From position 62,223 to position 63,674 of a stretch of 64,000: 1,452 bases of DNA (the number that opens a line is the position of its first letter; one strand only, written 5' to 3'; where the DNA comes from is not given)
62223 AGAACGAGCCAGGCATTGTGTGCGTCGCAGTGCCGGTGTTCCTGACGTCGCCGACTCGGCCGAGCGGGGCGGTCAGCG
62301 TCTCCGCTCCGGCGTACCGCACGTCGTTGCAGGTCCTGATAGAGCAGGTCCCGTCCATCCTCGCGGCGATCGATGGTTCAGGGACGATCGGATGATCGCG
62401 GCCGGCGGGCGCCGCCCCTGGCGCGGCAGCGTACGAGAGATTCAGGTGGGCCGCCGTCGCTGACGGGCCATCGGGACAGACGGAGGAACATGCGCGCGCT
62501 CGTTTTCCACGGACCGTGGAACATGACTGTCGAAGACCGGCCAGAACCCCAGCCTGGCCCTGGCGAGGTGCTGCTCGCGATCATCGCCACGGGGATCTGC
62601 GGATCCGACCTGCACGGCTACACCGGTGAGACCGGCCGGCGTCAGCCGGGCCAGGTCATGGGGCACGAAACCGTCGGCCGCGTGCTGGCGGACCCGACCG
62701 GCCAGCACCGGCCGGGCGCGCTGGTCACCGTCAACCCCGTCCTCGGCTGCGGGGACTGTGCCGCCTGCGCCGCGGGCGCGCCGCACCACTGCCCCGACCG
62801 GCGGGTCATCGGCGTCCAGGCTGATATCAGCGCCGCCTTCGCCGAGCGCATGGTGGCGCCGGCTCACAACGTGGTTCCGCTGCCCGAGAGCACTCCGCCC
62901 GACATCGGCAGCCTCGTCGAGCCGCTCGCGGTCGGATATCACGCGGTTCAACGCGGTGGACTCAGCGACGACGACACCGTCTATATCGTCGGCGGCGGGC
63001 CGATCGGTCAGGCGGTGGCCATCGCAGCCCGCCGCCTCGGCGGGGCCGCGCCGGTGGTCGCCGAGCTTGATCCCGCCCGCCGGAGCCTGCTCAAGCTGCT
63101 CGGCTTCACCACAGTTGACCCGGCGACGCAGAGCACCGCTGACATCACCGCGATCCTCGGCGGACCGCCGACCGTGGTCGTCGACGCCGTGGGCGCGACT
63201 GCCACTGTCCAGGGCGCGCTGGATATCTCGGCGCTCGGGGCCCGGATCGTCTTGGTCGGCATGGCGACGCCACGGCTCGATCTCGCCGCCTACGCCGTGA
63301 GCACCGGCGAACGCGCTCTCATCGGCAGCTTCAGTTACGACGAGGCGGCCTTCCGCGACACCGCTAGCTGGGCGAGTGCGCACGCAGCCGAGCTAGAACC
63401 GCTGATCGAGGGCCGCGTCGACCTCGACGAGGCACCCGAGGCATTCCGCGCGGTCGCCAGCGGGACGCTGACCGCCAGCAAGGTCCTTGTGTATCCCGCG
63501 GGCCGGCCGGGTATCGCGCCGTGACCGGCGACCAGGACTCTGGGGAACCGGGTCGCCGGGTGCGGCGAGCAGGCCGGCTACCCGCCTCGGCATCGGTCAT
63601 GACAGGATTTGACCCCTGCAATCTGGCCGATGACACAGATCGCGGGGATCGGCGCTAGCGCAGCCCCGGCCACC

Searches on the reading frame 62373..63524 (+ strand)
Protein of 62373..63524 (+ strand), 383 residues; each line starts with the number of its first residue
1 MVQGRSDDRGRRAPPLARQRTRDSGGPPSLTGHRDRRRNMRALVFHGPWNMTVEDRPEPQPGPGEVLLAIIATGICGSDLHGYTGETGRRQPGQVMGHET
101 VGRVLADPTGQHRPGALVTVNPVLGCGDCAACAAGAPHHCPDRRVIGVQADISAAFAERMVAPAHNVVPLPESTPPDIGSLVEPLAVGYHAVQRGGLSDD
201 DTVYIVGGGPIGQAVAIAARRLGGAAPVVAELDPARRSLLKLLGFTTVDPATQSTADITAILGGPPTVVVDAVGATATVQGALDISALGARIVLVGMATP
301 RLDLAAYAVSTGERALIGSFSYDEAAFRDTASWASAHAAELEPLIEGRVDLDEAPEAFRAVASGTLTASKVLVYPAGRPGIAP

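Call 98: search_protein_families(library=pfam, proteins=[window:62373-63524:+], max_evalue=0.0001)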
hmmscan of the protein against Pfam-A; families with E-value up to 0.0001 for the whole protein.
window:62373-63524:+ (383 aa): 4 families
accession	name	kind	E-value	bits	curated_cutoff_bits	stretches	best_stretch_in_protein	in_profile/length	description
PF08240.17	ADH_N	-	4.3e-22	78.8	23.5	1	62-172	1-104/104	Alcohol dehydrogenase GroES-like domain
PF00107.32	ADH_zinc_N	-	8e-15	55.4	31.8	1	210-334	1-127/129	Zinc-binding dehydrogenase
PF16912.11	Glu_dehyd_C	-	4e-07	30.2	34.9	1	177-360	2-200/211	Glucose dehydrogenase C-terminus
PF13602.12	ADH_zinc_N_2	-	1.7e-05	26.2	27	1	260-365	18-127/134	Zinc-binding dehydrogenase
